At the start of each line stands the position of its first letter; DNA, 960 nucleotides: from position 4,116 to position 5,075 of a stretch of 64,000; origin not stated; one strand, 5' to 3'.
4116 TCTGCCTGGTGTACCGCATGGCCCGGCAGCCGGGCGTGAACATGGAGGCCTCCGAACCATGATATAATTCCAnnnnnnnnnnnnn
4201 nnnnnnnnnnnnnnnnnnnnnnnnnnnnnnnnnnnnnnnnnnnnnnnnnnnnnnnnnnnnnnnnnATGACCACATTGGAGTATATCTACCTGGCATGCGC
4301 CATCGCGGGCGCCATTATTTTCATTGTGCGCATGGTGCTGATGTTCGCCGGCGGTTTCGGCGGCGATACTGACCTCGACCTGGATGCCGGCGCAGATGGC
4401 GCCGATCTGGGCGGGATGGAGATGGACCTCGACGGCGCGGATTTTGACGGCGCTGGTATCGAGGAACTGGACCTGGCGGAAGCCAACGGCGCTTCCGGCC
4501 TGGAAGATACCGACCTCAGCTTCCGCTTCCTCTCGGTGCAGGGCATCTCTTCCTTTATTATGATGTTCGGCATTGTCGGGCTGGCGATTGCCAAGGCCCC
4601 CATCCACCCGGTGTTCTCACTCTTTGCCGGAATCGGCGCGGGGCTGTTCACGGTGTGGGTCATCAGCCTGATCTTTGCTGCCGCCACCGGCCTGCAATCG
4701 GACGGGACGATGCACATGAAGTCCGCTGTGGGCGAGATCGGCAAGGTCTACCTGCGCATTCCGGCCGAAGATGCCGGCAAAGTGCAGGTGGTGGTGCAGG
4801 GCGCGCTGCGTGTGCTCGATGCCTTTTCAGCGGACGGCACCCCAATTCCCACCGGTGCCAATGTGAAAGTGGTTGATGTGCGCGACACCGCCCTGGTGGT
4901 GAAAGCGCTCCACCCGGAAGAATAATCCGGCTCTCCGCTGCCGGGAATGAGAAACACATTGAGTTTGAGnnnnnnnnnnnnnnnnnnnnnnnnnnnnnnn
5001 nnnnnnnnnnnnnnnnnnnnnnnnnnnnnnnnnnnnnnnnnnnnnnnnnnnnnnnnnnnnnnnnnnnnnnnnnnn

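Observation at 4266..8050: NfeD-like - CPBP protease - flotillin operon with an unusual protease insertion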

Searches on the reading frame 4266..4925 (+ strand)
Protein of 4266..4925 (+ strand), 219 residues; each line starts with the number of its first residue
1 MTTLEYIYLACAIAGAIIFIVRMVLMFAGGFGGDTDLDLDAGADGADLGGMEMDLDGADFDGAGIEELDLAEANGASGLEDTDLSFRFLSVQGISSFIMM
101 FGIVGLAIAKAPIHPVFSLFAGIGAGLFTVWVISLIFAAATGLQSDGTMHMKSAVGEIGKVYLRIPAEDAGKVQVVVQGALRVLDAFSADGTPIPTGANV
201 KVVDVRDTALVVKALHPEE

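Call 3: search_protein_families(library=pfam, proteins=[window:4266-4925:+], max_evalue=0.01)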
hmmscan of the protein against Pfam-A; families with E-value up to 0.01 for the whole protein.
window:4266-4925:+ (219 aa): 2 families
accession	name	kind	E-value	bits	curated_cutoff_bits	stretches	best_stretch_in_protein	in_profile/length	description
PF01957.25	NfeD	-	0.00011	22.7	29.1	1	154-213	4-56/57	NfeD-like C-terminal, partner-binding domain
PF13953.12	PapC_C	-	0.0023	18.1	27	0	188-209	6-27/66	PapC C-terminal domain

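Call 4: search_protein_families(library=ncbifam, proteins=[window:4266-4925:+], max_evalue=0.01)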
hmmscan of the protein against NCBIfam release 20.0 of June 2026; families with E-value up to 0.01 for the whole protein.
window:4266-4925:+ (219 aa): 0 families

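Call 17: find_homologous_proteins(query=window:4266-4925:+)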
Query window:4266-4925:+ (219 aa): 70 proteins with E <= 0.001 among 1481 candidates.
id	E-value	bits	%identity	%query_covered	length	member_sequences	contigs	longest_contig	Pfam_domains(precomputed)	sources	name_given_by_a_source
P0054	1.3e-131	455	99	100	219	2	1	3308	-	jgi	jgi:membrane protein implicated in regulation of membrane protease activity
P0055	1.1e-111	390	86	100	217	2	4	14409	-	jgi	jgi:membrane protein implicated in regulation of membrane protease activity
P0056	2.0e-111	389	86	100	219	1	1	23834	-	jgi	jgi:membrane protein implicated in regulation of membrane protease activity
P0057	1.4e-109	383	87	100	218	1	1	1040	-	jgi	jgi:hypothetical protein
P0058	8.5e-109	380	85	100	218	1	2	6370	-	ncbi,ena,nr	ncbi:MAG TPA: hypothetical protein ENN32_06980 [Chloroflexi bacterium]|nr:hypothetical protein [Chlo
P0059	2.1e-108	379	85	100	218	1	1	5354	-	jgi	-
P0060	6.7e-108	377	84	100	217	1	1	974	-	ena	-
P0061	1.4e-101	357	82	100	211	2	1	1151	-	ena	-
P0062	8.4e-96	338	76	100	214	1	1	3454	-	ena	-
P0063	1.5e-71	259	61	99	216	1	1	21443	PF01957.26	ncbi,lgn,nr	ncbi:MAG: NfeD family protein [Anaerolineaceae bacterium]|nr:NfeD family protein [Anaerolineaceae ba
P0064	4.4e-64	234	59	100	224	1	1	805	-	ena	-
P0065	3.4e-63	231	57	100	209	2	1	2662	-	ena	-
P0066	5.5e-63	231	55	100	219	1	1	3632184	-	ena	-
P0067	1.9e-62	229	57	100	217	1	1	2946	-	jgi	jgi:membrane protein implicated in regulation of membrane protease activity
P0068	2.3e-61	225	54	100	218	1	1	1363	-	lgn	-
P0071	9.5e-61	223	52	100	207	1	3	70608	PF01957.26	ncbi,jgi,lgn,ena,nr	ncbi:MAG: NfeD family protein [Anaerolineaceae bacterium]|nr:NfeD family protein [Anaerolineaceae ba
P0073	3.3e-60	222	57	100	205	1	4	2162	PF01957.26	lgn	-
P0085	5.5e-33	133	40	97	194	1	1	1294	PF01957.26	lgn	-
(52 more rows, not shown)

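Call 18: find_encoding_contigs(protein=P0056, flank=8000, max_places=3)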
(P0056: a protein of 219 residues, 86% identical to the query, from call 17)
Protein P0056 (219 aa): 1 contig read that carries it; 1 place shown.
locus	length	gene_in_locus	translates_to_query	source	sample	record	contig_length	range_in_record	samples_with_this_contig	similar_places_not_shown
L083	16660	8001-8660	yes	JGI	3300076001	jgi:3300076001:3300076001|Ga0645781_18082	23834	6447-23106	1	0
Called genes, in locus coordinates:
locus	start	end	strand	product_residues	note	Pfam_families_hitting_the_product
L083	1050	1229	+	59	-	-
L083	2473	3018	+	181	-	-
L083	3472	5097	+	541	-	PF00989:PAS (faint), PF08448:PAS_4 (weak), PF13426:PAS_9, PF08447:PAS_3 (weak)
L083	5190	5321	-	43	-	-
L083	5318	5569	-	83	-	-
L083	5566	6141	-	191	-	-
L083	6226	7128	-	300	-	PF00701:DHDPS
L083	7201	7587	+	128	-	PF00027:cNMP_binding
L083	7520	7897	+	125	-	PF13545:HTH_Crp_2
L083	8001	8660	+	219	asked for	-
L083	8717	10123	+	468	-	PF01145:Band_7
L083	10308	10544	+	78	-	PF12797:Fer4_2 (weak), PF00037:Fer4, PF12837:Fer4_6, PF13237:Fer4_10, PF14697:Fer4_21, PF12838:Fer4_7, PF13187:Fer4_9, PF00037:Fer4 (weak), +2 more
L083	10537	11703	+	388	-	PF04282:DUF438, PF01814:Hemerythrin, PF13596:PAS_10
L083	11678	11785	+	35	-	-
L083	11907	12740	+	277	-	PF02567:PhzC-PhzF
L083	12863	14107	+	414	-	-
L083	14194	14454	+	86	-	PF02678:Pirin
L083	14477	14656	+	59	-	-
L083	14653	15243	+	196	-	PF05726:Pirin_C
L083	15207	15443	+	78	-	-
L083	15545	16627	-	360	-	-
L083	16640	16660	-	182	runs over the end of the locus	-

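Call 19: find_encoding_contigs(protein=P0055, flank=8000, max_places=4)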
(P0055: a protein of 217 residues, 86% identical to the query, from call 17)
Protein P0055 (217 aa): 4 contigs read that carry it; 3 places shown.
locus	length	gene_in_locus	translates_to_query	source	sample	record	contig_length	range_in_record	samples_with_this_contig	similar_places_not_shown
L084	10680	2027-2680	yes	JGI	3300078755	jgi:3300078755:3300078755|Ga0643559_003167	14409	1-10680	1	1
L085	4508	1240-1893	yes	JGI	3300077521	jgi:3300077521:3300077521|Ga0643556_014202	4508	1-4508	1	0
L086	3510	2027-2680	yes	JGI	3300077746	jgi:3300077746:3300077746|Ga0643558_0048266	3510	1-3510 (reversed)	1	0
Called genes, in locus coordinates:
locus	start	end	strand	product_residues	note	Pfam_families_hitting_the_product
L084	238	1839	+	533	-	-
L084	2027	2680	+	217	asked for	-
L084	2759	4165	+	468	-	PF01145:Band_7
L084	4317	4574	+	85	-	PF00037:Fer4, PF12797:Fer4_2 (weak), PF12837:Fer4_6, PF13237:Fer4_10, PF14697:Fer4_21, PF12838:Fer4_7, PF13187:Fer4_9, PF00037:Fer4 (weak), +2 more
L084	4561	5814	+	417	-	PF04282:DUF438, PF01814:Hemerythrin, PF13596:PAS_10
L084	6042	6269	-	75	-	-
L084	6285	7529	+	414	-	-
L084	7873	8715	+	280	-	PF02678:Pirin, PF05726:Pirin_C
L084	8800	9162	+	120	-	PF00903:Glyoxalase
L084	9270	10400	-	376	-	-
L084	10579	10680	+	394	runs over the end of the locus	PF00155:Aminotran_1_2, PF01212:Beta_elim_lyase (weak)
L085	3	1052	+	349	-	?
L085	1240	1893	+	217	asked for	-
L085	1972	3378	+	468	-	PF01145:Band_7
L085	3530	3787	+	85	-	PF00037:Fer4, PF12797:Fer4_2 (weak), PF12837:Fer4_6, PF13237:Fer4_10, PF14697:Fer4_21, PF12838:Fer4_7, PF13187:Fer4_9, PF00037:Fer4 (weak), +2 more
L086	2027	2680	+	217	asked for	-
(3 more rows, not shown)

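Call 20: find_encoding_contigs(protein=P0063, flank=8000, max_places=3)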
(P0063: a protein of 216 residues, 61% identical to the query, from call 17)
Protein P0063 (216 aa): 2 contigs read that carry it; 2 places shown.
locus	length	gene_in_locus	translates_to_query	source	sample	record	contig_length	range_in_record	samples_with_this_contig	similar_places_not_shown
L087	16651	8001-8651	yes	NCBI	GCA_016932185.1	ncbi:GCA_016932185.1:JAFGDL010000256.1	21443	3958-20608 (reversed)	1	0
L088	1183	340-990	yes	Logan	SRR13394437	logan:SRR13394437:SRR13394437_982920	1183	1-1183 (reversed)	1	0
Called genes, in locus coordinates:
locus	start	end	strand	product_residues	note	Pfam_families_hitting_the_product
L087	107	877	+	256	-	PF02517:Rce1-like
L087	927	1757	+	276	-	PF01909:NTP_transf_2 (faint)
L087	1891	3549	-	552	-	PF26550:Tricorn_2nd (weak), PF07676:PD40 (faint), PF26549:Tricorn_N (weak)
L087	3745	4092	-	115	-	PF02656:DUF202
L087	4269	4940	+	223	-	PF00753:Lactamase_B, PF19583:ODP (faint)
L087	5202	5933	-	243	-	-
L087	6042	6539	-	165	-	PF00293:NUDIX, PF22327:Nudt16-like (weak)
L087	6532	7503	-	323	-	PF03631:Virul_fac_BrkB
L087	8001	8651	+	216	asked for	PF01957:NfeD (faint)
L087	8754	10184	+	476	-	PF01145:Band_7, PF15975:Flot (weak)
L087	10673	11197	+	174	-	PF13302:Acetyltransf_3, PF00583:Acetyltransf_1, PF13508:Acetyltransf_7 (weak)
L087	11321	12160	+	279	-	PF00795:CN_hydrolase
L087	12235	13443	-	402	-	PF06224:AlkZ-like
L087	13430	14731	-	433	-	PF01139:RtcB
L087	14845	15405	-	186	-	PF02525:Flavodoxin_2, PF03358:FMN_red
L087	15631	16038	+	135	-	PF04304:DUF454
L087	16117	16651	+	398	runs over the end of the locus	PF00930:DPPIV_N (faint), PF26549:Tricorn_N (faint), PF26550:Tricorn_2nd (faint), PF07676:PD40 (faint)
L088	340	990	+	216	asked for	PF01957:NfeD (faint)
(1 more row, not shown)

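Call 41: find_encoding_contigs(protein=P0058, flank=5000, max_places=2)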
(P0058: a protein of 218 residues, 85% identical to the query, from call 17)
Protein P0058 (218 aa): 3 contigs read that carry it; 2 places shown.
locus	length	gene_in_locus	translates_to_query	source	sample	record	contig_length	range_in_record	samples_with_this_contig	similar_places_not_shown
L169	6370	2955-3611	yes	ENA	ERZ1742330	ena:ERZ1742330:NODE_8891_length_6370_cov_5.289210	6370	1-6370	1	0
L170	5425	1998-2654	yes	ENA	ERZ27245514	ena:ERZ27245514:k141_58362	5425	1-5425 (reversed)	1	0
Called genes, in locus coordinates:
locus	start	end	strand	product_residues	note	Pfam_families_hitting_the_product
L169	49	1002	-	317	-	-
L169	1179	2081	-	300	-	PF00701:DHDPS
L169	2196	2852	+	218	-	PF00027:cNMP_binding, PF13545:HTH_Crp_2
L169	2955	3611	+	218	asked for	-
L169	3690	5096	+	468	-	PF01145:Band_7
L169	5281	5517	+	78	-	PF13183:Fer4_8 (faint), PF00037:Fer4 (weak), PF12837:Fer4_6, PF13237:Fer4_10, PF14697:Fer4_21, PF12838:Fer4_7, PF13187:Fer4_9, PF00037:Fer4 (weak), +3 more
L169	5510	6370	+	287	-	PF04282:DUF438, PF01814:Hemerythrin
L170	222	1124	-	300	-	PF00701:DHDPS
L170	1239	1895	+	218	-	PF00027:cNMP_binding, PF13545:HTH_Crp_2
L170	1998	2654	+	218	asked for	-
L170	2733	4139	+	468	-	PF01145:Band_7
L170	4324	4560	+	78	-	PF13183:Fer4_8 (faint), PF00037:Fer4 (weak), PF12837:Fer4_6, PF13237:Fer4_10, PF14697:Fer4_21, PF12838:Fer4_7, PF13187:Fer4_9, PF00037:Fer4 (weak), +3 more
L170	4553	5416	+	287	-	PF04282:DUF438, PF01814:Hemerythrin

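Call 42: find_encoding_contigs(protein=P0066, flank=5000, max_places=2)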
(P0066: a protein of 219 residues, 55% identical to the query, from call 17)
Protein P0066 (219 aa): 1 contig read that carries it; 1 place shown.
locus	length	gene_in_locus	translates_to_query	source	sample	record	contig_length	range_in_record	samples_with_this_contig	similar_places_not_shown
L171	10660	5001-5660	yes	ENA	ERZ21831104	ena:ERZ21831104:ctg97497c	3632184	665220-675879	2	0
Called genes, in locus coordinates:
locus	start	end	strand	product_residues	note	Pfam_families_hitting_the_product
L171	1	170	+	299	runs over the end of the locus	PF00528:BPD_transp_1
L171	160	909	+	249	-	PF00005:ABC_tran, PF01637:ATPase_2 (weak), PF02463:SMC_N, PF09818:ABC_ATPase (faint), PF13175:AAA_15 (weak), PF13191:AAA_16 (weak), PF13304:AAA_21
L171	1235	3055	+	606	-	PF00005:ABC_tran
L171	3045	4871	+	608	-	PF00664:ABC_membrane, PF00005:ABC_tran, PF13304:AAA_21 (faint)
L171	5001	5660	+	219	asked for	-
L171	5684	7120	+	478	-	PF01145:Band_7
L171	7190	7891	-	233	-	PF16697:Yop-YscD_cpl, PF00498:FHA, PF00486:Trans_reg_C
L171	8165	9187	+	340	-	PF00069:Pkinase, PF07714:PK_Tyr_Ser-Thr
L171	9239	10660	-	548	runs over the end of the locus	PF00128:Alpha-amylase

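Call 43: find_encoding_contigs(protein=P0071, flank=5000, max_places=2)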
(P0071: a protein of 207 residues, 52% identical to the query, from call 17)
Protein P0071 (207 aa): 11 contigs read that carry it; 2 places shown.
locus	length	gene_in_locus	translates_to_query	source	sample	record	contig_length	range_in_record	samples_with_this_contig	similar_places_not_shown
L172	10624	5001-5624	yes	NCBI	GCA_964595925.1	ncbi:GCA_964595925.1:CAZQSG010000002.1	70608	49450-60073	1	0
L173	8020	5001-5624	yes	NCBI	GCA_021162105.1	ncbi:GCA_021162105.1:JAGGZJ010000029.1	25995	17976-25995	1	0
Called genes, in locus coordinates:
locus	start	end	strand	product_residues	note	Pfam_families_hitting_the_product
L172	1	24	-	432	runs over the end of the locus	PF00675:Peptidase_M16, PF05193:Peptidase_M16_C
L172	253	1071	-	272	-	PF01975:SurE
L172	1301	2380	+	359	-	PF01208:URO-D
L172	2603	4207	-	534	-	PF00128:Alpha-amylase, PF16657:Malt_amylase_C (faint)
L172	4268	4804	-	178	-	PF01613:Flavin_Reduct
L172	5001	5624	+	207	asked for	PF01957:NfeD (weak)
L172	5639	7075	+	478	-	PF01145:Band_7, PF15975:Flot (weak)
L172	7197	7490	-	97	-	-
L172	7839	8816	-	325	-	PF18917:LiaI-LiaF-like_TM1 (faint), PF22570:LiaF-TM (weak)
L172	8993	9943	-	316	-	PF01208:URO-D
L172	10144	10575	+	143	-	PF00011:HSP20, PF17886:ArsA_HSP20 (weak)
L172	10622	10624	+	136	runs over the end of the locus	PF27746:Small_heat_shock_put (weak), PF00011:HSP20, PF17886:ArsA_HSP20 (weak)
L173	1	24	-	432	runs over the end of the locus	PF00675:Peptidase_M16, PF05193:Peptidase_M16_C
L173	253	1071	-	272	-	PF01975:SurE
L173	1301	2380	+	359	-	PF01208:URO-D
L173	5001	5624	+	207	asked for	PF01957:NfeD (weak)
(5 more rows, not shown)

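Call 61: search_protein_families(library=padloc, proteins=[window:4266-4925:+], max_evalue=0.01)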
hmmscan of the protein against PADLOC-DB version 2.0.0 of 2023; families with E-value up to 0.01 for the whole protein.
window:4266-4925:+ (219 aa): 0 families

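Call 63: search_solved_structures(query=A6, max_evalue=1)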
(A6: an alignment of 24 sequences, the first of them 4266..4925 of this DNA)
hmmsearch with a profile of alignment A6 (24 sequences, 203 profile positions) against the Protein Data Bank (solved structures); distinct sequences matched with E-value up to 1: 9.
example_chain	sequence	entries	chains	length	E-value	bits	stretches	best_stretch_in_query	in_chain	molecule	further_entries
8prj_A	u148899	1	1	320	4.7e-08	36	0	126-147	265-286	v31Bagel8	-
8pra_A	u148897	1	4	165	0.00012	24.9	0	126-147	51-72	Cell surface protein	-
8prs_A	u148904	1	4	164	0.00051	22.8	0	126-147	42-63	nvBagel4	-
2k14_A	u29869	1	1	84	0.0023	20.7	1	139-200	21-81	YuaF protein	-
8prl_A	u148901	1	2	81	0.13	15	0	126-147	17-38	Cell surface protein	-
8pr9_A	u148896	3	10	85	0.15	14.8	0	126-147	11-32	Cell surface protein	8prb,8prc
23al_A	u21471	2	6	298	0.32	13.7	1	41-98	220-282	Glyoxalase/bleomycin resistance protein/dioxygenase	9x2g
8prd_A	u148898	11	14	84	0.62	12.8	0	126-147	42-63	Cell surface protein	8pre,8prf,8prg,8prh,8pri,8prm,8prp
8pro_A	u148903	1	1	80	0.67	12.7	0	126-147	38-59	Cell surface protein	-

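Call 65: search_protein_families(library=pfam, alignment_id=A6, max_evalue=0.01)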
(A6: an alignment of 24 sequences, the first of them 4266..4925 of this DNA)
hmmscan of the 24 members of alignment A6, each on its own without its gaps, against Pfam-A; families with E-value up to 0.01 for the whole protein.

A. member 1, window:4266-4925:+ (219 aa): 2 families
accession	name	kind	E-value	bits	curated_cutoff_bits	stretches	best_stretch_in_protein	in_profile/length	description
PF01957.25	NfeD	-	0.00011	22.7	29.1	1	154-213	4-56/57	NfeD-like C-terminal, partner-binding domain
PF13953.12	PapC_C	-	0.0023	18.1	27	0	188-209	6-27/66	PapC C-terminal domain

B. families by the number of members that match (of 24 scanned): 3 families
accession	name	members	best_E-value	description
PF01957.25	NfeD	15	2.5e-06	NfeD-like C-terminal, partner-binding domain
PF13953.12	PapC_C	2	0.0018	PapC C-terminal domain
PF10405.15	BHD_3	1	0.002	Rad4 beta-hairpin domain 3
